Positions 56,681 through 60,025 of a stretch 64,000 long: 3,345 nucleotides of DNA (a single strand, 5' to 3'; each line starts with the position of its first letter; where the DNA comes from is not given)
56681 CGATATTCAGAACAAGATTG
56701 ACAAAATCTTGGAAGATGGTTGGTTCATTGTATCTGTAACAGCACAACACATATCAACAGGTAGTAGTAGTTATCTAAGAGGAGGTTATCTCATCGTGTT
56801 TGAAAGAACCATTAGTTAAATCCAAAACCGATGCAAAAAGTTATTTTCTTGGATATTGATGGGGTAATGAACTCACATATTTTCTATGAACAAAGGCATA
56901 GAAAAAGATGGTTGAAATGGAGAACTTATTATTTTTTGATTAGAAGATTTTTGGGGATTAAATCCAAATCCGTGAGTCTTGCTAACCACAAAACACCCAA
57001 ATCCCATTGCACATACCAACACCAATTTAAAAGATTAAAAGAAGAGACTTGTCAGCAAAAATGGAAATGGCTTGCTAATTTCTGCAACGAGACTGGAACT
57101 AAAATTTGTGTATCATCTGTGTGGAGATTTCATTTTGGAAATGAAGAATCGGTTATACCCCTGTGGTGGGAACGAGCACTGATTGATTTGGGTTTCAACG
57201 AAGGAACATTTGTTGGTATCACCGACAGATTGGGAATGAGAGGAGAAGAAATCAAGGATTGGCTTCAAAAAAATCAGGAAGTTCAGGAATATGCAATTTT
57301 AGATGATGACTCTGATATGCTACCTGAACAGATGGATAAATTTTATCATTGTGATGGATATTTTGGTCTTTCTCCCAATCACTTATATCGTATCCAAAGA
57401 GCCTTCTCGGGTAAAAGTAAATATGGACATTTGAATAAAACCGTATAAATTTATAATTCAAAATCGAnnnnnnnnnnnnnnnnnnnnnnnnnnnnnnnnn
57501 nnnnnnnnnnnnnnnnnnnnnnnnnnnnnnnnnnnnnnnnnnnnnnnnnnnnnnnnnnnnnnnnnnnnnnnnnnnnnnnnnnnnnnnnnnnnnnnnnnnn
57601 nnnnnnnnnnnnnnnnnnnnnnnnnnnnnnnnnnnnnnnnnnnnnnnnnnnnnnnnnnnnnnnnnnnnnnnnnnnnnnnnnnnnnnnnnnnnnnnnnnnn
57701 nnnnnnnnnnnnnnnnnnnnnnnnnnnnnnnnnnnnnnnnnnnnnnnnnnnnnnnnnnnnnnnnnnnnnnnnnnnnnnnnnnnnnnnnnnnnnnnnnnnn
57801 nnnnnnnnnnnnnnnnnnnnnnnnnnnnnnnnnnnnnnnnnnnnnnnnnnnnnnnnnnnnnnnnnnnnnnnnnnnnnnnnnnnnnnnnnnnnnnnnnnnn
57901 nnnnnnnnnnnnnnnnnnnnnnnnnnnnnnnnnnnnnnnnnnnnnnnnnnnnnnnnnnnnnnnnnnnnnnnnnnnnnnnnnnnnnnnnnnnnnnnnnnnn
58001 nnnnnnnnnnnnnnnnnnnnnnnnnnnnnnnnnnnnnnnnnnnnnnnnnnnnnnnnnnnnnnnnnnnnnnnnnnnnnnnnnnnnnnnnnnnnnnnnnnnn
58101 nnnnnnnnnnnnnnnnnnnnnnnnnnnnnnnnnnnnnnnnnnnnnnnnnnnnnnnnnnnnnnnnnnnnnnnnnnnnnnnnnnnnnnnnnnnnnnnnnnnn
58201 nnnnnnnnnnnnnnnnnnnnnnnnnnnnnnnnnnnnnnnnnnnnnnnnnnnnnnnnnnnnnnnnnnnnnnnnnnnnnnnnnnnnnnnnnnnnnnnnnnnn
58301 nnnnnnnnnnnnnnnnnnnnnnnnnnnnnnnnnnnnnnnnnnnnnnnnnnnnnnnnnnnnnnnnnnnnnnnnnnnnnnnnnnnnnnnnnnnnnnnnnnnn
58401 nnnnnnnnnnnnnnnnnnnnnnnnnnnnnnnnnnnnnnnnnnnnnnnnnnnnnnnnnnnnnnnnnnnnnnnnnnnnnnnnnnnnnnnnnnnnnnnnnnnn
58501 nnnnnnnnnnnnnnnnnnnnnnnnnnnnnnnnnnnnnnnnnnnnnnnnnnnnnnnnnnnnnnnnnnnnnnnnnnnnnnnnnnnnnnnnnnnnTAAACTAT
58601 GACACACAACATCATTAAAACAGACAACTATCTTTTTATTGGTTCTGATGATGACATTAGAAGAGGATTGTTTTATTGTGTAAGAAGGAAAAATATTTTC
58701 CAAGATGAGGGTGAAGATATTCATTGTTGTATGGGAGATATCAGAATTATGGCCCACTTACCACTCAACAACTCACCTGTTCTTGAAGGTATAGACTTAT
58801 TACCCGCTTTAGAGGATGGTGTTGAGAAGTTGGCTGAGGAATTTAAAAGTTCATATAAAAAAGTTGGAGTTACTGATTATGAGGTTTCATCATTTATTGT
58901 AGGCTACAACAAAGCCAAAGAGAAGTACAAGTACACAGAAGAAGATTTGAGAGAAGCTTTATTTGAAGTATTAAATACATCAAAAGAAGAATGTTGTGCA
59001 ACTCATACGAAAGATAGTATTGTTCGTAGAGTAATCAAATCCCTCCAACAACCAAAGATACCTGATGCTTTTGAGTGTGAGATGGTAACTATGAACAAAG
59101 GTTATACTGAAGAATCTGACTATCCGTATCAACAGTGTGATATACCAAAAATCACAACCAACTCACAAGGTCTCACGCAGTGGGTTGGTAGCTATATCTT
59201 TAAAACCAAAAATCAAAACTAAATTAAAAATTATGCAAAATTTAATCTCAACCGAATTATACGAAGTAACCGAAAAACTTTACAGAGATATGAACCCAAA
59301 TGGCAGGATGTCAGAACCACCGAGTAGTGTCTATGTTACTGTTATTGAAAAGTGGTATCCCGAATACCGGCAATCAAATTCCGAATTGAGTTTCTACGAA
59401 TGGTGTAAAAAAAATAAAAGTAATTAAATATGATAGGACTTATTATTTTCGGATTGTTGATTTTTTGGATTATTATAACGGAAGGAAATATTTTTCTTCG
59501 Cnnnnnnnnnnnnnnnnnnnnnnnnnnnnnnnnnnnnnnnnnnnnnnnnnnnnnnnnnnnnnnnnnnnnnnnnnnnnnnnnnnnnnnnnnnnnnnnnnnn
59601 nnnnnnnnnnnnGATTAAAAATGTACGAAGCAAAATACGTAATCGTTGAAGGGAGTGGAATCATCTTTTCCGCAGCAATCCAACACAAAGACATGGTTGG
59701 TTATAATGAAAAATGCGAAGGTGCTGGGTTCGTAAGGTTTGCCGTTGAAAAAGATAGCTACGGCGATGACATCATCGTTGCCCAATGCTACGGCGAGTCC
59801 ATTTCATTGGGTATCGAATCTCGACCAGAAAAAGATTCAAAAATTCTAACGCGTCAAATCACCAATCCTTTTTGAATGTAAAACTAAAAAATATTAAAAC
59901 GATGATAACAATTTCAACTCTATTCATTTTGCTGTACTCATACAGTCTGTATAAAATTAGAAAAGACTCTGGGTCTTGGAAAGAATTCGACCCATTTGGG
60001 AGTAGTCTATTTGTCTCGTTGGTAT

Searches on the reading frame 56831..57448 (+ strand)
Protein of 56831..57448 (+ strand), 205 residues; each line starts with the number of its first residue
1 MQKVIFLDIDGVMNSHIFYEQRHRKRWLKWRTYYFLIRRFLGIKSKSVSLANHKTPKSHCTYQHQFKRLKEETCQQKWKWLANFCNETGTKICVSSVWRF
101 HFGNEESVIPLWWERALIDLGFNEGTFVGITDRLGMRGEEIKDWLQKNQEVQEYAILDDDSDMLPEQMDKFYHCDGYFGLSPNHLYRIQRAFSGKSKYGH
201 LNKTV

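Call 51: search_protein_families(library=pfam, proteins=[window:56831-57448:+], max_evalue=0.001)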
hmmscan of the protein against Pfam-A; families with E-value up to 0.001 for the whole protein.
window:56831-57448:+ (205 aa): 1 family
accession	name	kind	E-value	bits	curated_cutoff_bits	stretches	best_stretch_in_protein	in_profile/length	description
PF18143.6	HAD_SAK_2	-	4.1e-19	69.8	27.5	1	4-184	1-138/139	HAD domain in Swiss Army Knife RNA repair proteins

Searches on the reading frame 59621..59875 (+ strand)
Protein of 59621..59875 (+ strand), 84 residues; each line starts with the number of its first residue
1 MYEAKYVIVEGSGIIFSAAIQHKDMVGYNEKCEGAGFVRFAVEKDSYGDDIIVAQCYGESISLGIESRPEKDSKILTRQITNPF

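Call 13: search_protein_families(library=pfam, proteins=[window:59621-59875:+], max_evalue=0.01)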
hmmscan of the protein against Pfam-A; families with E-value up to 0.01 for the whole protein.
window:59621-59875:+ (84 aa): 0 families

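Call 59: find_related_loci(query=window:59621-59875:+, collection=viral_contigs, flank=3000)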
Query window:59621-59875:+ (84 aa) in viral_contigs; peptide patterns used: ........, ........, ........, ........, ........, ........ (x = any residue, [..] = any of these).
23 stretches matched a pattern; 16 encode a relative of the query (tblastn E <= 1e-3); 16 distinct loci.
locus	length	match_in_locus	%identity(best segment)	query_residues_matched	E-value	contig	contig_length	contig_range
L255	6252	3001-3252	96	1-84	3e-52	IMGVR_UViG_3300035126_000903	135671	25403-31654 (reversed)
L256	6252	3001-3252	96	1-84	3e-52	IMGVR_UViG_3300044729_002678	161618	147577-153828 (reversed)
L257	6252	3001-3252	96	1-84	3e-52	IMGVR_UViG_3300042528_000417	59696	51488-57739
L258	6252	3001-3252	94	1-84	1e-50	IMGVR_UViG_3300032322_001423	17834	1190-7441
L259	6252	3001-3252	92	1-84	3e-49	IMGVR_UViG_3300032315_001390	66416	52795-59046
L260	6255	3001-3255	76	1-84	5e-42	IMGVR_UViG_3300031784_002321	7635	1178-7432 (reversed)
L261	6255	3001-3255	76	1-84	2e-41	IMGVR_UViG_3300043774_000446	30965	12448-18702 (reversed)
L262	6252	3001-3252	74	1-83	2e-40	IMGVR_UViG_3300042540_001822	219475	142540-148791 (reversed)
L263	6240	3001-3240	73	4-84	8e-34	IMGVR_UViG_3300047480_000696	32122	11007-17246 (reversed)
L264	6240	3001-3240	73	4-84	8e-34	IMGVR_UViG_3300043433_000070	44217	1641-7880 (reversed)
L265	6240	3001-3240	73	4-84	8e-34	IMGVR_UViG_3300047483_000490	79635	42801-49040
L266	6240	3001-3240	69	4-84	3e-33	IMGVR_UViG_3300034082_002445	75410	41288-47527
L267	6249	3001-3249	69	1-84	3e-33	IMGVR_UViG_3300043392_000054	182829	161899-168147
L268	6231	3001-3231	68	4-84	3e-29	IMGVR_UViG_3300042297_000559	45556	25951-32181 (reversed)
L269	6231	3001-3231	68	4-84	3e-29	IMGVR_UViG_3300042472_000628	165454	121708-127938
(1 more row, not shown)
